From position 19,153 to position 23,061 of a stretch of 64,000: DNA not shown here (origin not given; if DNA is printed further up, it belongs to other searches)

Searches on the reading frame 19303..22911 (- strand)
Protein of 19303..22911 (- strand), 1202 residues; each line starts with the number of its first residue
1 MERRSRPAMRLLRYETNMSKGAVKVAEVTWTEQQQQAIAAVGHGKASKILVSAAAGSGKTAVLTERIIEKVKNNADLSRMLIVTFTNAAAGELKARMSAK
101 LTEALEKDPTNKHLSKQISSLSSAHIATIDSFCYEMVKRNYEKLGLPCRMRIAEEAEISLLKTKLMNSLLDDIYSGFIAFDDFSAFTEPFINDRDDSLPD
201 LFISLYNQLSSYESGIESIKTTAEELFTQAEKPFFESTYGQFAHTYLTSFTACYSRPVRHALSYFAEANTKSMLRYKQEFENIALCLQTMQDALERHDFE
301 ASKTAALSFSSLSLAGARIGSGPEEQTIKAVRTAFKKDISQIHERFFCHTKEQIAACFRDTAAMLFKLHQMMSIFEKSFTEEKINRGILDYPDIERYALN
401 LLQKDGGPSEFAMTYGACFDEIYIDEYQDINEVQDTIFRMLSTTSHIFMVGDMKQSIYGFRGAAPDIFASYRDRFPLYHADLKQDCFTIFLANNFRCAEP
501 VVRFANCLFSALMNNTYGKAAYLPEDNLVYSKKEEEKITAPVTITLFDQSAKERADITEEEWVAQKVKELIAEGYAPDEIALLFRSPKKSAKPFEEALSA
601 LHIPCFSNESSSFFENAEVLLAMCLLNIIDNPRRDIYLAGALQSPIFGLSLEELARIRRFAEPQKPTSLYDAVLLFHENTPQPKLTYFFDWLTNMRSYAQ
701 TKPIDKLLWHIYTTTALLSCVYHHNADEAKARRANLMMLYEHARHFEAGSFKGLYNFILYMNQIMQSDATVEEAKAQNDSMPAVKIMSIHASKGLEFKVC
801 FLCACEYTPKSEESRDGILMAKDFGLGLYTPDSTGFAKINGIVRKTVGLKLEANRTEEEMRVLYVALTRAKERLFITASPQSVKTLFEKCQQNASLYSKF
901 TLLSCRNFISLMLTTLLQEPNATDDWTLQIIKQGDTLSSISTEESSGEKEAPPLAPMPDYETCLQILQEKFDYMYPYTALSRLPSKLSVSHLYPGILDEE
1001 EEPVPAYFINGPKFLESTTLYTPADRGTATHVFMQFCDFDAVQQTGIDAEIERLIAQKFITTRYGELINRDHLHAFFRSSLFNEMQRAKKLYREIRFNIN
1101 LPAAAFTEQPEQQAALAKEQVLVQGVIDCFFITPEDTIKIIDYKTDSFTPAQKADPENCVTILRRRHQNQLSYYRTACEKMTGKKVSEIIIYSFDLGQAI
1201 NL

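Call 20: search_protein_families(library=ncbifam, proteins=[window:19303-22911:-])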
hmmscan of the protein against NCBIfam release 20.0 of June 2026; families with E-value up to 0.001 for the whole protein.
window:19303-22911:- (1202 aa): 15 families
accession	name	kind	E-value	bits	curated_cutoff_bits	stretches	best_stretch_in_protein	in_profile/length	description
TIGR02785.1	addA_Gpos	equivalog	1.2e-230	768.7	707.65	1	29-1200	1-1232/1234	helicase-exonuclease AddAB subunit AddA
TIGR02784.1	addA_alphas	equivalog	2.7e-60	204.9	860.75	4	126-562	112-539/1138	double-strand break repair helicase AddA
TIGR01073.1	pcrA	equivalog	3.6e-60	204.1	911.2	3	379-806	173-571/725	DNA helicase PcrA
NF008743.0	PRK11773.1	equivalog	2.4e-55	188.2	965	2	370-806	169-576/720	DNA helicase II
TIGR00609.1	recB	equivalog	1.9e-54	185.3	696.05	2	418-1146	371-1088/1175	exodeoxyribonuclease V subunit beta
TIGR01075.1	uvrD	equivalog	2.3e-54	184.9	1144.45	2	379-806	172-571/715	DNA helicase II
TIGR01074.1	rep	equivalog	4.8e-51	173.8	951.45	2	369-806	160-574/668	DNA helicase Rep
NF010485.0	PRK13909.1-2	equivalog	1.3e-47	162.6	650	3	320-637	242-531/909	RecB-like helicase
NF010487.0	PRK13909.1-4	equivalog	3.4e-34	118.2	759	3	332-619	240-516/924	RecB-like helicase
NF008172.0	PRK10919.1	equivalog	4.1e-29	101.3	1168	2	387-806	179-574/673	DNA helicase Rep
NF008128.0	PRK10876.1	equivalog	1.8e-23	82.2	1697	1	371-512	331-464/1181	exodeoxyribonuclease V subunit beta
NF008276.0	PRK11054.1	equivalog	5.9e-18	64.7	543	2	40-124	204-288/684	DNA helicase IV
NF010484.0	PRK13909.1-1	equivalog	1.8e-17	62.4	1074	1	430-607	368-528/945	RecB-like helicase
NF010486.0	PRK13909.1-3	equivalog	4.3e-13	48.2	1109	1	783-878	616-710/921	RecB-like helicase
NF041464.1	HelD_BACSU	equivalog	9.7e-06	23.8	419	1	330-510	460-631/779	RNA polymerase recycling motor HelD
